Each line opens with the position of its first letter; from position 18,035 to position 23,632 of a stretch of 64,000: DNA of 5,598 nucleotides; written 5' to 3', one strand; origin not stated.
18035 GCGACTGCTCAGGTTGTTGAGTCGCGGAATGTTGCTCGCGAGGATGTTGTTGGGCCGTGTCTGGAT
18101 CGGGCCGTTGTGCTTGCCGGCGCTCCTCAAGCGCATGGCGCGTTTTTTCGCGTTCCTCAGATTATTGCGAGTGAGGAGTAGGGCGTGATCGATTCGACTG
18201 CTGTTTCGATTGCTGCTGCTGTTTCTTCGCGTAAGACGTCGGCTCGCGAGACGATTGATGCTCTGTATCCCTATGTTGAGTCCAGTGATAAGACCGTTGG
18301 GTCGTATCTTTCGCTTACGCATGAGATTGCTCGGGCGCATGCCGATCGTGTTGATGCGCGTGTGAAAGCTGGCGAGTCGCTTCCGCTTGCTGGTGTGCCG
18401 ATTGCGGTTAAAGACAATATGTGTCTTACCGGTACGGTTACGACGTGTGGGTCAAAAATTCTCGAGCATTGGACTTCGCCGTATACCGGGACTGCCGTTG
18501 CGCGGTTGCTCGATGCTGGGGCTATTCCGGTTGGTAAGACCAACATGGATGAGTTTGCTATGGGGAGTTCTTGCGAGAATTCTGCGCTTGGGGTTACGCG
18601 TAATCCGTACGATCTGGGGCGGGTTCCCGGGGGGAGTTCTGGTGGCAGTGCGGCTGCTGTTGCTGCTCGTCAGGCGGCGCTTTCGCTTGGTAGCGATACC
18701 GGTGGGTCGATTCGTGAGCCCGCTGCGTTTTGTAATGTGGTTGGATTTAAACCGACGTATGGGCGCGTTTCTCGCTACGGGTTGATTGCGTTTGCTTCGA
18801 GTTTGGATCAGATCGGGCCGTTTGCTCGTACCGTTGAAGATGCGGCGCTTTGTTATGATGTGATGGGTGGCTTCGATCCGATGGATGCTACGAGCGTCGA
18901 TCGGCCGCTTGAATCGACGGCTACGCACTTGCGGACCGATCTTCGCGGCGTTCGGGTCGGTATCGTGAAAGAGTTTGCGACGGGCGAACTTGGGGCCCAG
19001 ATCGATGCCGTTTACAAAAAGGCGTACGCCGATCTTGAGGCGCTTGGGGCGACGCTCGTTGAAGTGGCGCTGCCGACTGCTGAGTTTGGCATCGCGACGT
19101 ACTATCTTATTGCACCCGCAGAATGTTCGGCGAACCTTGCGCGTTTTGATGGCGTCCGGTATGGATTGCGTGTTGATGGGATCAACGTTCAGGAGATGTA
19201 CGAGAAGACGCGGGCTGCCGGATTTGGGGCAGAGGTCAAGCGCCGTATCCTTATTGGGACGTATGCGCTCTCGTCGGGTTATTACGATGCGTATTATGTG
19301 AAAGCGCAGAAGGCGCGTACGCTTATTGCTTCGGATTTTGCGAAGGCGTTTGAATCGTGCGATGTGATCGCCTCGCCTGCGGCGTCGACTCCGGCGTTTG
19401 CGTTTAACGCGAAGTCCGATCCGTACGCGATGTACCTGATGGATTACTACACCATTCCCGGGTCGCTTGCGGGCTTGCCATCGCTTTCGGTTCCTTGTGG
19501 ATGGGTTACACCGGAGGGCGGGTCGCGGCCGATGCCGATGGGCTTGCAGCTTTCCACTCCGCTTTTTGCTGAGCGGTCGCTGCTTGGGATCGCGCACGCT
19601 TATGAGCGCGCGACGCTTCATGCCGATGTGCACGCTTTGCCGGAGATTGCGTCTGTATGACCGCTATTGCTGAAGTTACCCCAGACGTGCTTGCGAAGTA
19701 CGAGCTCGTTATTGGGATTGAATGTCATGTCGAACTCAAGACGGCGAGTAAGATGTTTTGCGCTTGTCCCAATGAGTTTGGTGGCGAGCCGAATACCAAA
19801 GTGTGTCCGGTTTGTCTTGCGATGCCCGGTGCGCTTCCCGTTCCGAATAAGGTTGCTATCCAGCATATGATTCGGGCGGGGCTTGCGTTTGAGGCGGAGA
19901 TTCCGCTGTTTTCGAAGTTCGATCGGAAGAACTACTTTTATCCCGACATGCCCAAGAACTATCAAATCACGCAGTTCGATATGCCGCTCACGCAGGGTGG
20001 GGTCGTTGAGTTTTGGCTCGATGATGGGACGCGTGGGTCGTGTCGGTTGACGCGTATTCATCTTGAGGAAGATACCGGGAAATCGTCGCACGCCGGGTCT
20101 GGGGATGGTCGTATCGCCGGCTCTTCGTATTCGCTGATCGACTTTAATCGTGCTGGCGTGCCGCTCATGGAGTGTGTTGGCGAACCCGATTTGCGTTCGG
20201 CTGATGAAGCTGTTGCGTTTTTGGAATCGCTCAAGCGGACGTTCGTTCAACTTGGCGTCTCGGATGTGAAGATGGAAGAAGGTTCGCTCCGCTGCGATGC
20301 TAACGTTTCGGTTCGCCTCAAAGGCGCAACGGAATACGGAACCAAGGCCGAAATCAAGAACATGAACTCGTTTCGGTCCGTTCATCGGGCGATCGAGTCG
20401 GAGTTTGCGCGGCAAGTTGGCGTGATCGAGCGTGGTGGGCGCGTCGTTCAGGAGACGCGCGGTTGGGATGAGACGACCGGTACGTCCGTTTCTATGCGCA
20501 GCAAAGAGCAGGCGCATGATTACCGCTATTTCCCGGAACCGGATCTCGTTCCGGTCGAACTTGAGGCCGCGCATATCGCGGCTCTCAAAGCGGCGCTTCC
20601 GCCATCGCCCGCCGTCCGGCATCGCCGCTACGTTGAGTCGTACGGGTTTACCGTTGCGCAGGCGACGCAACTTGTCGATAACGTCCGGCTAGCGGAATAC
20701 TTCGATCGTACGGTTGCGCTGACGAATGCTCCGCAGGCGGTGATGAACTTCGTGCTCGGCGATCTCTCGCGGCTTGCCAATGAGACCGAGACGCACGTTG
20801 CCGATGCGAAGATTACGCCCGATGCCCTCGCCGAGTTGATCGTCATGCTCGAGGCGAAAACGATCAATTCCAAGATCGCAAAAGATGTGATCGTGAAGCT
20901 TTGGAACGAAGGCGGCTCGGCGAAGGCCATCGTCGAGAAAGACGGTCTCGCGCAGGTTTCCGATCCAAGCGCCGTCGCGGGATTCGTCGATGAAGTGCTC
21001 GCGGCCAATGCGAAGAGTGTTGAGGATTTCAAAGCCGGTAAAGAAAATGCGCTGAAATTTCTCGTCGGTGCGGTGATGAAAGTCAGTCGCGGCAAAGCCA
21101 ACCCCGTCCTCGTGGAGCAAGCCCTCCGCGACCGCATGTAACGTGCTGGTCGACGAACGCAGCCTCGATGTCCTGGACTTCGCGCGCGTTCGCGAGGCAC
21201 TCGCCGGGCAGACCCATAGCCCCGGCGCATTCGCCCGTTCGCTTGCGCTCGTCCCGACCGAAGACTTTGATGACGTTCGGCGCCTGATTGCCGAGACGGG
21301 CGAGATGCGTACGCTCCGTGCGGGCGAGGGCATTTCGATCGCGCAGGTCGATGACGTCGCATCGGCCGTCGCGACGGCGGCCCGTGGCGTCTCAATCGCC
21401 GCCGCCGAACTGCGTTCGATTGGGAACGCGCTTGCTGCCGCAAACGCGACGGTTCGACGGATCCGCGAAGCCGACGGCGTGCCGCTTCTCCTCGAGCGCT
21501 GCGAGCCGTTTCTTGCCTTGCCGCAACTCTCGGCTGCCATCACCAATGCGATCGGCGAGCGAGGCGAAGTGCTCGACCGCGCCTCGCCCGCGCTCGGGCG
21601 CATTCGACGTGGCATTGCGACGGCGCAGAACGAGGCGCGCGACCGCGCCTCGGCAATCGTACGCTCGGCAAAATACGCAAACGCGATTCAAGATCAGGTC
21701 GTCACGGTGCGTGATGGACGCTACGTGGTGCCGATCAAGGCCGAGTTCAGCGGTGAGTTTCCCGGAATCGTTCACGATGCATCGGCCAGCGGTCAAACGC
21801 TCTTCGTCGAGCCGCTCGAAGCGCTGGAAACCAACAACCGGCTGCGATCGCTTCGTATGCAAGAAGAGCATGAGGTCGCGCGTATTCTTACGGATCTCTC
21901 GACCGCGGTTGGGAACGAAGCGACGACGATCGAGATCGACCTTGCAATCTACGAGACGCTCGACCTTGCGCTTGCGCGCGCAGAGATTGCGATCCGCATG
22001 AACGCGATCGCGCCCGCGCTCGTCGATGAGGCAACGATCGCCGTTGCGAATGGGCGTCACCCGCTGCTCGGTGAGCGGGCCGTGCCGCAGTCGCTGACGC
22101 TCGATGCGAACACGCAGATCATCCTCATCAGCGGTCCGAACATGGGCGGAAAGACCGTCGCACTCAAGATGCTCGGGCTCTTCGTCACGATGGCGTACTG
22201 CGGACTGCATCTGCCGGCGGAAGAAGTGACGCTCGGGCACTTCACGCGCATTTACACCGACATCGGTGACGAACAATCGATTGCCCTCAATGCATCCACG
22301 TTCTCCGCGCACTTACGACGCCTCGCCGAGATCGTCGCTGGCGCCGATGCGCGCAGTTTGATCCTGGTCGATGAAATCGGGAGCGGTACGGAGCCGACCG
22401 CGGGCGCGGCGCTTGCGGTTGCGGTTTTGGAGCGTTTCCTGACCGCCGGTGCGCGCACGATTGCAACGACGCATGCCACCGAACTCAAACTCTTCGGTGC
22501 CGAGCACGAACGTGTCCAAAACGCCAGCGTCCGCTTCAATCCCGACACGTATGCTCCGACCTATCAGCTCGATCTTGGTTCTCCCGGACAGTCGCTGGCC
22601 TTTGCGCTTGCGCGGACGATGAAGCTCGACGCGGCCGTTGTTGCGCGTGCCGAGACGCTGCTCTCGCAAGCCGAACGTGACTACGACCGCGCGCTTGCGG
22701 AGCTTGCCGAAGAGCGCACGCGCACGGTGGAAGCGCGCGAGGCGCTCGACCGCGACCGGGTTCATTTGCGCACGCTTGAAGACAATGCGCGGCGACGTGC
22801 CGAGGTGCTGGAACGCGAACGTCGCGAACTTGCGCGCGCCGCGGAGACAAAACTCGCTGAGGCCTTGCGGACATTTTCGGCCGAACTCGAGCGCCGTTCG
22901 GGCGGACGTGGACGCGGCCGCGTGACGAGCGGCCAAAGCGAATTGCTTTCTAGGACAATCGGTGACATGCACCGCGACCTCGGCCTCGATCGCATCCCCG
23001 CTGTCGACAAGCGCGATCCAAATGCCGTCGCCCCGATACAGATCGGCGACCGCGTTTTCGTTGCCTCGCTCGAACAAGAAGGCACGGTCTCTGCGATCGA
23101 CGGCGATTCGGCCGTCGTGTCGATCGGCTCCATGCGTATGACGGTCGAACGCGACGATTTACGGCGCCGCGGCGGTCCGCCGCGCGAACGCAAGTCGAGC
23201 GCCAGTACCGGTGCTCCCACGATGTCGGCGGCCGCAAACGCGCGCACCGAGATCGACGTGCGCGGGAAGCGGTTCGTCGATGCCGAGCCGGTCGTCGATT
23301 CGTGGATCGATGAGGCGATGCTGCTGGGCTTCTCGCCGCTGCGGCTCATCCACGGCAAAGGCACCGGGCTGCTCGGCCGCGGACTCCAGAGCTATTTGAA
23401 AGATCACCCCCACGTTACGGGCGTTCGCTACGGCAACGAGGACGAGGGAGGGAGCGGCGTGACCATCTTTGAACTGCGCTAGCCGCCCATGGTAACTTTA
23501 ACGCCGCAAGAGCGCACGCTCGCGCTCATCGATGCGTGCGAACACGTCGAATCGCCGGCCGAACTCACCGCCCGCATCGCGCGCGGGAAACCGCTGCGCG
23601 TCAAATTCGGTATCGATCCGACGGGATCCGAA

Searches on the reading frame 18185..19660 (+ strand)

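Call 90: search_protein_families(library=pfam, proteins=[window:18185-19660:+], max_evalue=0.00001)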
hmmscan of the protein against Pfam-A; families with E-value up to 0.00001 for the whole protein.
window:18185-19660:+ (491 aa): 1 family
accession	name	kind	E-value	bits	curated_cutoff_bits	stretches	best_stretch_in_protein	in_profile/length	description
PF01425.27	Amidase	-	1.9e-145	485.8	27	1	24-467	3-445/445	Amidase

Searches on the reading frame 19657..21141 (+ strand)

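Call 90: search_protein_families(library=pfam, proteins=[window:19657-21141:+], max_evalue=0.00001)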
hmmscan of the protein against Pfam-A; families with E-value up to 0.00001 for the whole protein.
window:19657-21141:+ (494 aa): 2 families
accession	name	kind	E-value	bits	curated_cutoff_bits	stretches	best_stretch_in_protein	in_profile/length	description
PF02934.20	GatB_N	-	6.2e-112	373.7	23.4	1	17-306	1-275/277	GatB/GatE catalytic domain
PF02637.23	GatB_Yqey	-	3.1e-46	157.3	27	1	347-493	1-147/148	GatB domain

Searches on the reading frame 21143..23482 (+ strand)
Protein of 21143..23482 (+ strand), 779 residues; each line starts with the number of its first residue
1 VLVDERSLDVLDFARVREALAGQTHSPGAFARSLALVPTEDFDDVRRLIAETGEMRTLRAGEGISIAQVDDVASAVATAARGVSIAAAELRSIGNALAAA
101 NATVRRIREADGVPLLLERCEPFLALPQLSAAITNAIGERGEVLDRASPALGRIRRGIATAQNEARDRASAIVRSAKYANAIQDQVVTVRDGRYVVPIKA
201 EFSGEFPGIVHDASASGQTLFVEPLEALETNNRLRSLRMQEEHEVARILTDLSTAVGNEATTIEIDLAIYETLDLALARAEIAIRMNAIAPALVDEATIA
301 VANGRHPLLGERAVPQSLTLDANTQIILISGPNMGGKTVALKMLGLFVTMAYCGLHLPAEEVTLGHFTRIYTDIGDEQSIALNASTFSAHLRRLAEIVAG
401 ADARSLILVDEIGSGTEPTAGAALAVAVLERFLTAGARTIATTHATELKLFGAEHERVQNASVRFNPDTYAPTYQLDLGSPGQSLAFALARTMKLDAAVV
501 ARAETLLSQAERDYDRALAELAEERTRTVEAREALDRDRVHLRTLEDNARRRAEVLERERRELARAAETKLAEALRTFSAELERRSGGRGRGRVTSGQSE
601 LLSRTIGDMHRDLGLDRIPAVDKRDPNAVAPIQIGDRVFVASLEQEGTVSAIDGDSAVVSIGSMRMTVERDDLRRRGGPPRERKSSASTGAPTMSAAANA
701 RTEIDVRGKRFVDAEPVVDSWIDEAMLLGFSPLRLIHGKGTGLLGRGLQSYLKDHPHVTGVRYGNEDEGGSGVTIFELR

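Call 90: search_protein_families(library=pfam, proteins=[window:21143-23482:+], max_evalue=0.00001)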
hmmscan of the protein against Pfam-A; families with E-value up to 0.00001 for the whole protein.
window:21143-23482:+ (779 aa): 3 families
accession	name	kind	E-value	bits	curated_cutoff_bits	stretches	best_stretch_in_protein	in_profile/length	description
PF00488.27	MutS_V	-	6.1e-34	118.1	30.2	1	327-509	1-186/188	MutS domain V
PF01713.27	Smr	-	3.3e-19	69.3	25.7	1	704-779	1-77/77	Smr domain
PF20297.4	MSSS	-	2.8e-12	46.5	26.8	1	634-673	1-42/42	MutS2 and Smr-associated SH3 domain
